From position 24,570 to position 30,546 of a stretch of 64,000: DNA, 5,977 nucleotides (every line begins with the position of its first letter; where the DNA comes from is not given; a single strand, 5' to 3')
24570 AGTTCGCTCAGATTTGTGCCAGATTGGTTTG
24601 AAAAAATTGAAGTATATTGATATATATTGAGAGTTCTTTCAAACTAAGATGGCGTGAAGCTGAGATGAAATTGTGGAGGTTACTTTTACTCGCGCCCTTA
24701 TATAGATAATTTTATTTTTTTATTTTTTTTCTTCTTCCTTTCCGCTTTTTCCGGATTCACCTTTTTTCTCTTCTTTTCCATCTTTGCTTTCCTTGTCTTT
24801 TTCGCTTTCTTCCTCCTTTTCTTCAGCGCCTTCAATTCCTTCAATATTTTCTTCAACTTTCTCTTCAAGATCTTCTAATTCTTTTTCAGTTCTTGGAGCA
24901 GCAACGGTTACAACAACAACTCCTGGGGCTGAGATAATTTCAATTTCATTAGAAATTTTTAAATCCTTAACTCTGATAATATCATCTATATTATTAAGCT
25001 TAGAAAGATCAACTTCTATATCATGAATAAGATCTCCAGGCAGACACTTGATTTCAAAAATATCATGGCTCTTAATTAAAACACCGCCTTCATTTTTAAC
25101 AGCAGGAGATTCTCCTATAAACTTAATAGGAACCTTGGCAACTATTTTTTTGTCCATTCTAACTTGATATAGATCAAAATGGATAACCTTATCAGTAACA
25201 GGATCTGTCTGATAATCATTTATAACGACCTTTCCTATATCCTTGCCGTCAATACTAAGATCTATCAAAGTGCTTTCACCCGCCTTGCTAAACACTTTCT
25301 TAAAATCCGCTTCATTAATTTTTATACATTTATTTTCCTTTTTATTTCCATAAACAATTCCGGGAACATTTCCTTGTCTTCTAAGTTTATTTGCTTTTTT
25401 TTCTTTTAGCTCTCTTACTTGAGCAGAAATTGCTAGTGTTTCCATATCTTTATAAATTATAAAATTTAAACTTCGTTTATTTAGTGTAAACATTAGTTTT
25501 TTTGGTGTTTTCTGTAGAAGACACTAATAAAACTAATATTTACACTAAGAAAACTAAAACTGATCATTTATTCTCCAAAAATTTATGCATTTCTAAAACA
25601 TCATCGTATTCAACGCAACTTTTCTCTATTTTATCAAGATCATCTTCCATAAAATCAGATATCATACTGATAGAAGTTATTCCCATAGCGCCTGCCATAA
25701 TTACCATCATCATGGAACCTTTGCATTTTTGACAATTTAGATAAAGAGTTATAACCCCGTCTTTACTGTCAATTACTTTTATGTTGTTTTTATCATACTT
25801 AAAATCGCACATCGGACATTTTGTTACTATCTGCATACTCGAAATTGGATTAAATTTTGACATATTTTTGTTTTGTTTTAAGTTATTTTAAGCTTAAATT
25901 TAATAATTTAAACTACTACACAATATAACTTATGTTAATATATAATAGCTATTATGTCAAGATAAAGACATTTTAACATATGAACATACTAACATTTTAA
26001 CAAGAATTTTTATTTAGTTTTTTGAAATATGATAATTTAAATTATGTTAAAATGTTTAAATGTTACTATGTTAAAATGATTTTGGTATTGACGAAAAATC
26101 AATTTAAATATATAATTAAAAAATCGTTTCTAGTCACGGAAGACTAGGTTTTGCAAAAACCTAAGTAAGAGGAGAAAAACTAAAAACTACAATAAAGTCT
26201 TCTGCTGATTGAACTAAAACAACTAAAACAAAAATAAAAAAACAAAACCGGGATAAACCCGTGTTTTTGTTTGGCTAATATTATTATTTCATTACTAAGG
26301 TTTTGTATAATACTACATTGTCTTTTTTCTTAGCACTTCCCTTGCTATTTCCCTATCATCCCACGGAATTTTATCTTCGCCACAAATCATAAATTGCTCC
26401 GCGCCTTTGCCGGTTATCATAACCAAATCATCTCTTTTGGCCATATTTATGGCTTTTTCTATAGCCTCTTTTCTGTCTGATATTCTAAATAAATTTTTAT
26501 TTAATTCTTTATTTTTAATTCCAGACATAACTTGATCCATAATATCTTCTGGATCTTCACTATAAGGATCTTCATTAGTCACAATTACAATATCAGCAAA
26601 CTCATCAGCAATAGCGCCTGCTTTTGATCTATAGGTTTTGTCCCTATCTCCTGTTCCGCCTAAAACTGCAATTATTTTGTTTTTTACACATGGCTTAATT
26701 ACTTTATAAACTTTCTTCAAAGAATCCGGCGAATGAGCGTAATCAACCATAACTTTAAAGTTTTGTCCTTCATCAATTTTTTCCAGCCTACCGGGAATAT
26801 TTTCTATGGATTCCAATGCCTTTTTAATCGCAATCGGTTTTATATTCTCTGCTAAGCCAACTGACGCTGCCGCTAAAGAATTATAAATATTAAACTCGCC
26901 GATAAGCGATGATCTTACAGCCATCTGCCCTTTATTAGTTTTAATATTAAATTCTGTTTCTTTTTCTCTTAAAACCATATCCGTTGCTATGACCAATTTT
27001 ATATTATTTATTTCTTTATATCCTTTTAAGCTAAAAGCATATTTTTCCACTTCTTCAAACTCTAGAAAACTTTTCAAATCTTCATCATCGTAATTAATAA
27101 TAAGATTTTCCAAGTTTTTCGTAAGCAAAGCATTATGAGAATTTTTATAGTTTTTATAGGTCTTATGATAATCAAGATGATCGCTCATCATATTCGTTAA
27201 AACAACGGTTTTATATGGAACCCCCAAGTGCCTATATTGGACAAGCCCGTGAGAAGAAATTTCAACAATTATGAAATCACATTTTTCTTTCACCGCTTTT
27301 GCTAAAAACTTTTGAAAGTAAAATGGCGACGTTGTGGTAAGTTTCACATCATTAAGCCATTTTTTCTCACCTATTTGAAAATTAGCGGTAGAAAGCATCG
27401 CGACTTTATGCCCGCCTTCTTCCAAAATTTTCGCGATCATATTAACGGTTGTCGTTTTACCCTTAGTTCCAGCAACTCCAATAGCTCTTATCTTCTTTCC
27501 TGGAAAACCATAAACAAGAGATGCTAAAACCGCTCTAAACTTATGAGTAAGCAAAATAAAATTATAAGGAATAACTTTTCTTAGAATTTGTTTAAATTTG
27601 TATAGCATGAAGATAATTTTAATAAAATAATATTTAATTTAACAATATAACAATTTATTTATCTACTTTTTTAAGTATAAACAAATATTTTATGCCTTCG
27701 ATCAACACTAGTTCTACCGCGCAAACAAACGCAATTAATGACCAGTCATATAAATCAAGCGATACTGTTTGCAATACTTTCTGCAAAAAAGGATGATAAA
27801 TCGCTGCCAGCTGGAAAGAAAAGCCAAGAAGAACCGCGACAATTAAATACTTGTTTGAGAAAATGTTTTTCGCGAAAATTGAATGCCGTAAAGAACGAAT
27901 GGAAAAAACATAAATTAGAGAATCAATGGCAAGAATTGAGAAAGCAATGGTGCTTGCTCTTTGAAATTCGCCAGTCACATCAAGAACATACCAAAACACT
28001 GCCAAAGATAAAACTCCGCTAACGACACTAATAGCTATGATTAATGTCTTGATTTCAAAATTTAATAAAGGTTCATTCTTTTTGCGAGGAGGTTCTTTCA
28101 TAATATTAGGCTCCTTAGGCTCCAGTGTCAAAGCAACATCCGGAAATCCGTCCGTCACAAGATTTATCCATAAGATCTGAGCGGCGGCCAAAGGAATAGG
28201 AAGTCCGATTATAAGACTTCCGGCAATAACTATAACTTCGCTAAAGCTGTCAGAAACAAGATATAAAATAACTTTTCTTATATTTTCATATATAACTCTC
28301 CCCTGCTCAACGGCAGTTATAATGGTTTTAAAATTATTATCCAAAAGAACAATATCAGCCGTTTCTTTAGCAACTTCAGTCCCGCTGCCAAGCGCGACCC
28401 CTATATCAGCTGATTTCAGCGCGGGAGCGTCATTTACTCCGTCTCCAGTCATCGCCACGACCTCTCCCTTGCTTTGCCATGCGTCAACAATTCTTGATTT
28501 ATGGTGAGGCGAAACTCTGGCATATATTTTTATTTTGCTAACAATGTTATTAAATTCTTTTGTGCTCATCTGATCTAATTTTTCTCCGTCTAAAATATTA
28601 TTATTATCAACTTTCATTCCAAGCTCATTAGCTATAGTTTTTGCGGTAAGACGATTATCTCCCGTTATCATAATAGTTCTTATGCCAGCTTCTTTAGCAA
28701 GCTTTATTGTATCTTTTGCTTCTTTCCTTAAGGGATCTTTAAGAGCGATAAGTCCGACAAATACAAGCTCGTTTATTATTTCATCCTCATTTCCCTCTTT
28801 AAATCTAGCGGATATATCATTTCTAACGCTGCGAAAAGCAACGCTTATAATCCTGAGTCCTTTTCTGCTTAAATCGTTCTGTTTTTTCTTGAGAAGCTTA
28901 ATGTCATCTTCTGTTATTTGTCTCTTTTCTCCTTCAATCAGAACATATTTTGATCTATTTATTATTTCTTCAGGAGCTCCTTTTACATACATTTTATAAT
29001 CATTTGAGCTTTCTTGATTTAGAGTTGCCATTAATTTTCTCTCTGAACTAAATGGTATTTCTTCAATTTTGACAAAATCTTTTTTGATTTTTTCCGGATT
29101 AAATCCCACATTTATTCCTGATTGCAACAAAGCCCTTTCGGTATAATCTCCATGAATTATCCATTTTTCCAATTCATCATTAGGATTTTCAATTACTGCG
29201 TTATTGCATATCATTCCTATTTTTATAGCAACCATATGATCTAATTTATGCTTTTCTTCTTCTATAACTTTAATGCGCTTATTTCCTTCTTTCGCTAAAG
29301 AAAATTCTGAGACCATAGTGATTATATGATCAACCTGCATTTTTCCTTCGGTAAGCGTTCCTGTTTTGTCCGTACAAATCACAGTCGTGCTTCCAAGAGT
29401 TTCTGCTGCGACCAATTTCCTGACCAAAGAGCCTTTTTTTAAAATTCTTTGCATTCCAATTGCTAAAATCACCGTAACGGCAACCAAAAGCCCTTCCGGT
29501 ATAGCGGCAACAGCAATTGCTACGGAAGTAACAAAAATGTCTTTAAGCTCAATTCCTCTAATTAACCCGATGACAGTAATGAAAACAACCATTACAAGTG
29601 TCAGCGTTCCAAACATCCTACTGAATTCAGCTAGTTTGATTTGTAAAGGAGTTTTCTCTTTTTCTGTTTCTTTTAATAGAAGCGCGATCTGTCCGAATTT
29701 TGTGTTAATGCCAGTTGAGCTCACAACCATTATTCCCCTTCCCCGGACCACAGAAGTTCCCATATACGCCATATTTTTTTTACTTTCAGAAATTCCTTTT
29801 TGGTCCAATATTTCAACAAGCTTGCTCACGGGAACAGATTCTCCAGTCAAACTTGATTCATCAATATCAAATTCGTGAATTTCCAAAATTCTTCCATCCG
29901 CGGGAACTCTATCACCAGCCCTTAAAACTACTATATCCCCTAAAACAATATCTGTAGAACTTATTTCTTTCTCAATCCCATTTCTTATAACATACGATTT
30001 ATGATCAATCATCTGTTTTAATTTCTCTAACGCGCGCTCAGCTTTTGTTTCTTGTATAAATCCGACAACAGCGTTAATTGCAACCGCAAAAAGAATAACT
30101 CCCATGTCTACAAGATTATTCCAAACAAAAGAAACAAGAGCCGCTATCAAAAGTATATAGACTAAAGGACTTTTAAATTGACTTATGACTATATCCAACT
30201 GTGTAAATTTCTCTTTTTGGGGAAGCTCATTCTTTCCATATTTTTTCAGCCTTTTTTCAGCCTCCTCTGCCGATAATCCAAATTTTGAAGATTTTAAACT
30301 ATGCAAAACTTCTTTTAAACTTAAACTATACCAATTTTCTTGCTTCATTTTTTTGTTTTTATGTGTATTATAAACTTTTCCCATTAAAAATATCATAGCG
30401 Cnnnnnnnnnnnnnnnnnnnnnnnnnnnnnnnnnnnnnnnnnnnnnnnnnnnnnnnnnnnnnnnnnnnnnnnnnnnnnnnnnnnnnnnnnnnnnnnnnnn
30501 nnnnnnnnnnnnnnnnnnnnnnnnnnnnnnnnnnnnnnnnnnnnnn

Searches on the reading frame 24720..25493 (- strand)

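Call 17: search_protein_families(library=pfam, proteins=[window:24720-25493:-], max_evalue=0.0001)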
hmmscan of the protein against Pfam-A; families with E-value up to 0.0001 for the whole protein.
window:24720-25493:- (257 aa): 2 families
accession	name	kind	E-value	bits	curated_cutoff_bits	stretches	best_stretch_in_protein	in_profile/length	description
PF01386.24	Ribosomal_L25p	-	5.1e-24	85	23.6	1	22-108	1-82/82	Ribosomal L25p family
PF14693.11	Ribosomal_TL5_C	-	3.6e-20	72.5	27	1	116-201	1-84/84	Ribosomal protein TL5, C-terminal domain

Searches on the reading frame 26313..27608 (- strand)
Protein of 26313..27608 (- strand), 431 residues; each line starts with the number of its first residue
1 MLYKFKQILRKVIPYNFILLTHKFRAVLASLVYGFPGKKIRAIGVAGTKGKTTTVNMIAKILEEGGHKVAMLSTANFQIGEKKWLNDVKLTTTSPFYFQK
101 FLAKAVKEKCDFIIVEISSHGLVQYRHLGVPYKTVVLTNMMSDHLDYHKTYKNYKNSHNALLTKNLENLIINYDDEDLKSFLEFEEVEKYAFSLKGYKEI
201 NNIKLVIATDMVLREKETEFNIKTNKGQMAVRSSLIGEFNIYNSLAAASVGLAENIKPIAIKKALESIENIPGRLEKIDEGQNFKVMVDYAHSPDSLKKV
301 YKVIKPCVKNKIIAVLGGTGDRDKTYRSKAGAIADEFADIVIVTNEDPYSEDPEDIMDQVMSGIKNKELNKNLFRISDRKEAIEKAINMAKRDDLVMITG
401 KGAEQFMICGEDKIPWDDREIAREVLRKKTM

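Call 17: search_protein_families(library=pfam, proteins=[window:26313-27608:-], max_evalue=0.0001)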
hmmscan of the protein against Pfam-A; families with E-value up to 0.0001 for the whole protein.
window:26313-27608:- (431 aa): 2 families
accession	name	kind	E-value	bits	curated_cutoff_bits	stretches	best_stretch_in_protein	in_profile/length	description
PF08245.18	Mur_ligase_M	-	6.8e-39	134.3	24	1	45-250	1-199/200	Mur ligase middle domain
PF02875.26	Mur_ligase_C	-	6.7e-31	108.2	28.4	1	273-402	1-127/127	Mur ligase, glutamate ligase domain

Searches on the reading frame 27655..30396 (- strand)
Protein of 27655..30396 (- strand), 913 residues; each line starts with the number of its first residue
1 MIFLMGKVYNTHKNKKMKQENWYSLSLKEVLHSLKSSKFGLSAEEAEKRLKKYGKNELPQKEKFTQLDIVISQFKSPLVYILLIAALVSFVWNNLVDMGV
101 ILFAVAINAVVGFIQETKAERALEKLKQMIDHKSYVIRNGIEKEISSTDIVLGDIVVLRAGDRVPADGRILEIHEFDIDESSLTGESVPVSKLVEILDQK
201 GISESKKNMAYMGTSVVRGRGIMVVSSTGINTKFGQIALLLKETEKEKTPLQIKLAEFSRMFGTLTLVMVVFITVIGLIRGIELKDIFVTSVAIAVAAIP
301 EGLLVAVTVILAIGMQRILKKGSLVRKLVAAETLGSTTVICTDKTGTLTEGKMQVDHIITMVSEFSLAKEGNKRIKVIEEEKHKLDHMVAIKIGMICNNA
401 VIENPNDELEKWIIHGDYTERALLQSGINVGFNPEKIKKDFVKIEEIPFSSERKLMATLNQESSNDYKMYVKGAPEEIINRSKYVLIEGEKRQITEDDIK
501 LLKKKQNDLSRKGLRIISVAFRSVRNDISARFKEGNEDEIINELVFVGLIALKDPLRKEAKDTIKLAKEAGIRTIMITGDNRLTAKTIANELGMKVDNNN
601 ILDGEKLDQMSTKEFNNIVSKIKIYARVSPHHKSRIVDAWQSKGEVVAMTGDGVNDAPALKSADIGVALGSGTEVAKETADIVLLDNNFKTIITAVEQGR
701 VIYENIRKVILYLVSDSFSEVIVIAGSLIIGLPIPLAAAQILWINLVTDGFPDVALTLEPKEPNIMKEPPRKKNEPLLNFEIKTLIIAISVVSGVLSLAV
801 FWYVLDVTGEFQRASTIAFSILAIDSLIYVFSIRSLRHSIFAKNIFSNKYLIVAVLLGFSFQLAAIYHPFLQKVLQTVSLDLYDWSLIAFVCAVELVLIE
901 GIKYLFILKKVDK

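Call 21: search_protein_families(library=pfam, proteins=[window:27655-30396:-], max_evalue=0.0001)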
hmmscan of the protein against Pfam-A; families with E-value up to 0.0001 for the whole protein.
window:27655-30396:- (913 aa): 7 families
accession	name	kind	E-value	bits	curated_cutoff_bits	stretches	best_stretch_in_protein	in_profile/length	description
PF00122.25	E1-E2_ATPase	-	3e-53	180.5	28.1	1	129-321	2-181/181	E1-E2 ATPase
PF00689.26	Cation_ATPase_C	-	1.4e-47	162.2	27.3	1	733-905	1-175/175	Cation transporting ATPase, C-terminus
PF13246.12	Cation_ATPase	-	9.9e-23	80.4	21.7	1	396-485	2-91/91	Cation transport ATPase (P-type)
PF00702.32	Hydrolase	-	1.4e-22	81.5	26.4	1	339-664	3-191/191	haloacid dehalogenase-like hydrolase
PF00690.31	Cation_ATPase_N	-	2.7e-21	75.4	20.4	1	22-89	1-69/69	Cation transporter/ATPase, N-terminus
PF08282.18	Hydrolase_3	-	6.4e-09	36.3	20.9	1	638-692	197-251/255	haloacid dehalogenase-like hydrolase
PF12710.13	HAD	-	1.1e-05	26.3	27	1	531-661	60-189/189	haloacid dehalogenase-like hydrolase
